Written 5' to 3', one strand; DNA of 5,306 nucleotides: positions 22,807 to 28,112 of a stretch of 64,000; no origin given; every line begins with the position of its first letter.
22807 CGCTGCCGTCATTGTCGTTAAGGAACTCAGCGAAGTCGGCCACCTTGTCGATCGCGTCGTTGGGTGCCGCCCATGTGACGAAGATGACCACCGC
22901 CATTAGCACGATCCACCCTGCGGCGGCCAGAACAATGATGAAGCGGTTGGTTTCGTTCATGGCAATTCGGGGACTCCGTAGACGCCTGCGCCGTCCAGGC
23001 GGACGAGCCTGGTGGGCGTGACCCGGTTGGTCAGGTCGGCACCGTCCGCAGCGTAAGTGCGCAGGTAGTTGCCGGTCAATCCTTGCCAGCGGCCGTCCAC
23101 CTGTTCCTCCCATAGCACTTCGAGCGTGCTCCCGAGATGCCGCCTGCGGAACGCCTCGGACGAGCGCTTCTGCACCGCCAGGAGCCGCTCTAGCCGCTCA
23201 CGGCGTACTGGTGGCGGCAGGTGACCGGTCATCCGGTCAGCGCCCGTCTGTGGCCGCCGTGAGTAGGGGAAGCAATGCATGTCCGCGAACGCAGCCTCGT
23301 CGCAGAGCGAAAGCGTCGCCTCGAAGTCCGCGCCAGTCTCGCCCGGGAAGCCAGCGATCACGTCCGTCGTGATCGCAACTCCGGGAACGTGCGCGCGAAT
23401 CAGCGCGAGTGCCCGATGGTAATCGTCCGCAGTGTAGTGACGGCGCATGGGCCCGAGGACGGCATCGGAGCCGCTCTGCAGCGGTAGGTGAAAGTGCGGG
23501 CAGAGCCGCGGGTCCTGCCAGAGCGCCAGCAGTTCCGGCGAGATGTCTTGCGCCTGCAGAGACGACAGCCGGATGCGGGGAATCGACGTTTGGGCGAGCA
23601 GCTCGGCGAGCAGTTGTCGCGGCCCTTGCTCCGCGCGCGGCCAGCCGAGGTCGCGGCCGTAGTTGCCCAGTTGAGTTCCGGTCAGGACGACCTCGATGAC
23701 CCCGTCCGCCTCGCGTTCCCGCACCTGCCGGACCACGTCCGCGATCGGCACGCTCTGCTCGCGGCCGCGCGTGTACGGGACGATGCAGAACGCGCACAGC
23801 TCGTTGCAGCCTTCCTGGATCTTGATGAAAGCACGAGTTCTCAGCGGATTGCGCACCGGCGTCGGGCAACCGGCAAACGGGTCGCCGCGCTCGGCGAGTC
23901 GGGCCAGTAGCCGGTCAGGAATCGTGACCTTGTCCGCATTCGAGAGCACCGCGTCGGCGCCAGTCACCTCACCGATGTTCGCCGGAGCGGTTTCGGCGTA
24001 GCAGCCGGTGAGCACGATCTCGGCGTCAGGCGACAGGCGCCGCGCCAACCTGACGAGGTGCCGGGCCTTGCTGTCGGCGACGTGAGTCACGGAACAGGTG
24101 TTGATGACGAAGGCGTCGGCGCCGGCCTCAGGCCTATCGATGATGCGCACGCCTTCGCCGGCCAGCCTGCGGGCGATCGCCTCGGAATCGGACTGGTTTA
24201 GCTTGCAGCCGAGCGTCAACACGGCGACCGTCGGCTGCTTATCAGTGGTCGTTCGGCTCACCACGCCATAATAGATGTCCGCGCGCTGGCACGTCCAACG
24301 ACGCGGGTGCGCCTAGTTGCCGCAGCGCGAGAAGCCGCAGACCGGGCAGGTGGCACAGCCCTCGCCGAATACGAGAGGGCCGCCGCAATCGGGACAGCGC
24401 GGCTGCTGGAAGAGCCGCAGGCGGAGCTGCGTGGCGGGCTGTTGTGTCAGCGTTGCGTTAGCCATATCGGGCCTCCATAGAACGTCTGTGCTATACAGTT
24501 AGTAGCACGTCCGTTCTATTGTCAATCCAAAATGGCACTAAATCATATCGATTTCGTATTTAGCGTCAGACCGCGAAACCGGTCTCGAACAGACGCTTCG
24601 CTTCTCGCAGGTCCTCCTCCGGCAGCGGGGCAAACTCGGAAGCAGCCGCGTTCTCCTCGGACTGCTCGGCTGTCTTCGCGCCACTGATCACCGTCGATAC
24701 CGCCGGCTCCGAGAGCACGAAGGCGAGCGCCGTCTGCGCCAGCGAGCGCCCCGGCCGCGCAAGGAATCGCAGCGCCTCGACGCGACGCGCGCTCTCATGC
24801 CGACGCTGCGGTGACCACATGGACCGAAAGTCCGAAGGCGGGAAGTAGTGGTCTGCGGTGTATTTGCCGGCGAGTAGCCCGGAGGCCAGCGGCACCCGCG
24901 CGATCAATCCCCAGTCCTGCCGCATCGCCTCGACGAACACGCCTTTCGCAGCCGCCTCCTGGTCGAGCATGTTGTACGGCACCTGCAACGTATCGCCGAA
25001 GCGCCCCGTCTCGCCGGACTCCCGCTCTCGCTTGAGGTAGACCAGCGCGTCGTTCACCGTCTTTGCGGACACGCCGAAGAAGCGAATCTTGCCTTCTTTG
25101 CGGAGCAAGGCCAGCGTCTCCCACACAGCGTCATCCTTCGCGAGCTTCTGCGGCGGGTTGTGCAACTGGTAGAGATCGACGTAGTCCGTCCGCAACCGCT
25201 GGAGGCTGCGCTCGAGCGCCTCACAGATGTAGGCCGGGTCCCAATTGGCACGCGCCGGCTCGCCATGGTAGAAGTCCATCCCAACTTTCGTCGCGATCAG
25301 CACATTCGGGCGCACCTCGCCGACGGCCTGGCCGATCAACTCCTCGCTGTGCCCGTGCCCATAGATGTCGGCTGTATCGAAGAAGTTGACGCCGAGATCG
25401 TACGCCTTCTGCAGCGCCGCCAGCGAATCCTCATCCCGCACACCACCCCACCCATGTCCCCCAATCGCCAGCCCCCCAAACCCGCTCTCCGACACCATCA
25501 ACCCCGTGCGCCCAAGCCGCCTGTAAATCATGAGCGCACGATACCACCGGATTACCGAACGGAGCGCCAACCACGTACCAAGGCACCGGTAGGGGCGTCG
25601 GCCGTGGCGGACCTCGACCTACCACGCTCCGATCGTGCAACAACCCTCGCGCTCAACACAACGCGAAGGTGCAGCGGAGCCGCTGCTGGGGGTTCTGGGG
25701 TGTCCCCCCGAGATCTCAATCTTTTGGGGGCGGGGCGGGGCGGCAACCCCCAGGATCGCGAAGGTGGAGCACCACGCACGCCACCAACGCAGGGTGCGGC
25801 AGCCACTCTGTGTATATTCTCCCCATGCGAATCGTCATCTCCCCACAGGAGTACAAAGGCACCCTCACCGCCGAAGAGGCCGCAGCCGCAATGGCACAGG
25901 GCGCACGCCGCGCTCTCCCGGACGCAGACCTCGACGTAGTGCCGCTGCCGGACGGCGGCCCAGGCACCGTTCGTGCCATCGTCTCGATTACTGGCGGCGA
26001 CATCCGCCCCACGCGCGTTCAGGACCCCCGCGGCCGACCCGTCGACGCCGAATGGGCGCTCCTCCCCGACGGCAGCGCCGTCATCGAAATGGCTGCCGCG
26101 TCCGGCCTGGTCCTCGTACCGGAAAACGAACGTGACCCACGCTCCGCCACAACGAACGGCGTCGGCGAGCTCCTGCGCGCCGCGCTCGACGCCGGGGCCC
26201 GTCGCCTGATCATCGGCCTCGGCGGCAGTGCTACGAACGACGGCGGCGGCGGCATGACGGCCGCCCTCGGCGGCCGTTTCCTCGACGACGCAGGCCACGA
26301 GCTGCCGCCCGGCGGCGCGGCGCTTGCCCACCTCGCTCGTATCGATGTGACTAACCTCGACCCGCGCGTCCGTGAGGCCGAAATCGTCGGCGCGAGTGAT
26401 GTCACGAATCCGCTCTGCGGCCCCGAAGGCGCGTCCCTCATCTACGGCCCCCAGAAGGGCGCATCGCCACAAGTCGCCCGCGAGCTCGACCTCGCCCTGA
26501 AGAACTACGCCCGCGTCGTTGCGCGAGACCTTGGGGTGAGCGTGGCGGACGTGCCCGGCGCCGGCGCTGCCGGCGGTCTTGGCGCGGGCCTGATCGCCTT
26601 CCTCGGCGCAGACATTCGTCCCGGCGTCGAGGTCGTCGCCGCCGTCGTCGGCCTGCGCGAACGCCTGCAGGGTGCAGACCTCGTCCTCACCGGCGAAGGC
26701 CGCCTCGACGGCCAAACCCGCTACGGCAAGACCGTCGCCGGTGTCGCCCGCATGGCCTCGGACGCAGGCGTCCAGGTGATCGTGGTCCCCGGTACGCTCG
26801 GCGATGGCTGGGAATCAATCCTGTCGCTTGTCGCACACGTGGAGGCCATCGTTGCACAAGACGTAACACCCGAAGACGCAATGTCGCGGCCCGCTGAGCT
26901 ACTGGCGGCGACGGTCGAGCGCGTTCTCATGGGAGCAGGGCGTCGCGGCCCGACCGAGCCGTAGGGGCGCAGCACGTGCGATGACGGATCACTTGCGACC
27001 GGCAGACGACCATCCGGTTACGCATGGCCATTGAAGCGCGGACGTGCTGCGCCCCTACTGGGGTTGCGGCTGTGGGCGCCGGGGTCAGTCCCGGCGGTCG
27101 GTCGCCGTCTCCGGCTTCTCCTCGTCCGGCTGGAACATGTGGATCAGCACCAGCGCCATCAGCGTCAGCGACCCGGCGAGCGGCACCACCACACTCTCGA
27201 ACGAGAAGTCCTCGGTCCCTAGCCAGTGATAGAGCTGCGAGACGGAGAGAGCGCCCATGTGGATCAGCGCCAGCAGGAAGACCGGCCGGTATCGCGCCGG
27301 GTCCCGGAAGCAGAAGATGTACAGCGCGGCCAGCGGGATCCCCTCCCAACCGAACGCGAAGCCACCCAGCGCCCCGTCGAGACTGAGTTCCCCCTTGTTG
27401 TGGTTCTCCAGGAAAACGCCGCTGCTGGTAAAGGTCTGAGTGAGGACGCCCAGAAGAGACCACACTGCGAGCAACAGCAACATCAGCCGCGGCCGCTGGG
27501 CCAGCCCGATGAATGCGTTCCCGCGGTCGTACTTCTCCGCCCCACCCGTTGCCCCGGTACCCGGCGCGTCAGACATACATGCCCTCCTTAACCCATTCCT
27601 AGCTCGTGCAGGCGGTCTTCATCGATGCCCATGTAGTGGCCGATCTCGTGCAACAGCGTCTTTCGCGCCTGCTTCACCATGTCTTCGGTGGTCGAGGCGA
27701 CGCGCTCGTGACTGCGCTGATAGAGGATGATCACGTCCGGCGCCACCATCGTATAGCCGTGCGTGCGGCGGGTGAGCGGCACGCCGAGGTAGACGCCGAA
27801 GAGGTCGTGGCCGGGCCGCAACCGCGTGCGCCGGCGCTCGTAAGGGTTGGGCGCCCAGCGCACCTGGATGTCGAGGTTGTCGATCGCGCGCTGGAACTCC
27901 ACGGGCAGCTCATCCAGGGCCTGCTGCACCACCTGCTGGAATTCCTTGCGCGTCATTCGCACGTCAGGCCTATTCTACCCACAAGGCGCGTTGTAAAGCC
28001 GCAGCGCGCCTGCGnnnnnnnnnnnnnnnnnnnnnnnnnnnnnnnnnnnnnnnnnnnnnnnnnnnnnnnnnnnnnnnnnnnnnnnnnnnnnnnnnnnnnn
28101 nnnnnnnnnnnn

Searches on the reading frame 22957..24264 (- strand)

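Call 11: search_protein_families(library=pfam, proteins=[window:22957-24264:-], max_evalue=0.0001)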
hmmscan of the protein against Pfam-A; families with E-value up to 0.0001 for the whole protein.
window:22957-24264:- (435 aa): 2 families
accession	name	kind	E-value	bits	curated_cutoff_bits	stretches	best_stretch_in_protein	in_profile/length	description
PF00919.26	UPF0004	-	7.2e-21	74.5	27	1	13-106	2-96/98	Uncharacterized protein family UPF0004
PF04055.27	Radical_SAM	-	9.6e-21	75.1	29.5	1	147-320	1-165/166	Radical SAM superfamily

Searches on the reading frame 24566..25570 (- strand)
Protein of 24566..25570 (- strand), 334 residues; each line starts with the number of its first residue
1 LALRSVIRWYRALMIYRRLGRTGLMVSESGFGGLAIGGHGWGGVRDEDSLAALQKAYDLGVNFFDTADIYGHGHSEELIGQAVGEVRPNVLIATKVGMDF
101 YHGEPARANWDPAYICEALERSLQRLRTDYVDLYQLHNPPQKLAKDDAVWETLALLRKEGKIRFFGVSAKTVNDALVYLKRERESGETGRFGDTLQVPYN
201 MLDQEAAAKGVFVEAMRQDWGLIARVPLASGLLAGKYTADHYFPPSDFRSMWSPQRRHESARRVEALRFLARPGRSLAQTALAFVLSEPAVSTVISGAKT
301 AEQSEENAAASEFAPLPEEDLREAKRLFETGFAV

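Call 11: search_protein_families(library=pfam, proteins=[window:24566-25570:-], max_evalue=0.0001)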
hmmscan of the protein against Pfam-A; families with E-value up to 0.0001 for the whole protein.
window:24566-25570:- (334 aa): 1 family
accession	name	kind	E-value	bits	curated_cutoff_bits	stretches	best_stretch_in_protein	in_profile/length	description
PF00248.27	Aldo_ket_red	-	3e-56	191.1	24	1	30-326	3-288/291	Aldo/keto reductase family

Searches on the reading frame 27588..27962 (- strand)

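Call 11: search_protein_families(library=pfam, proteins=[window:27588-27962:-], max_evalue=0.0001)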
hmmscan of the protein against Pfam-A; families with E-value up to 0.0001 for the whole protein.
window:27588-27962:- (124 aa): 1 family
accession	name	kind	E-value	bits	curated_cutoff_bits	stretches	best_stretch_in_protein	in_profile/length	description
PF06262.17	Zincin_1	-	1.7e-24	86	22.4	1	28-122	2-96/97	Zincin-like metallopeptidase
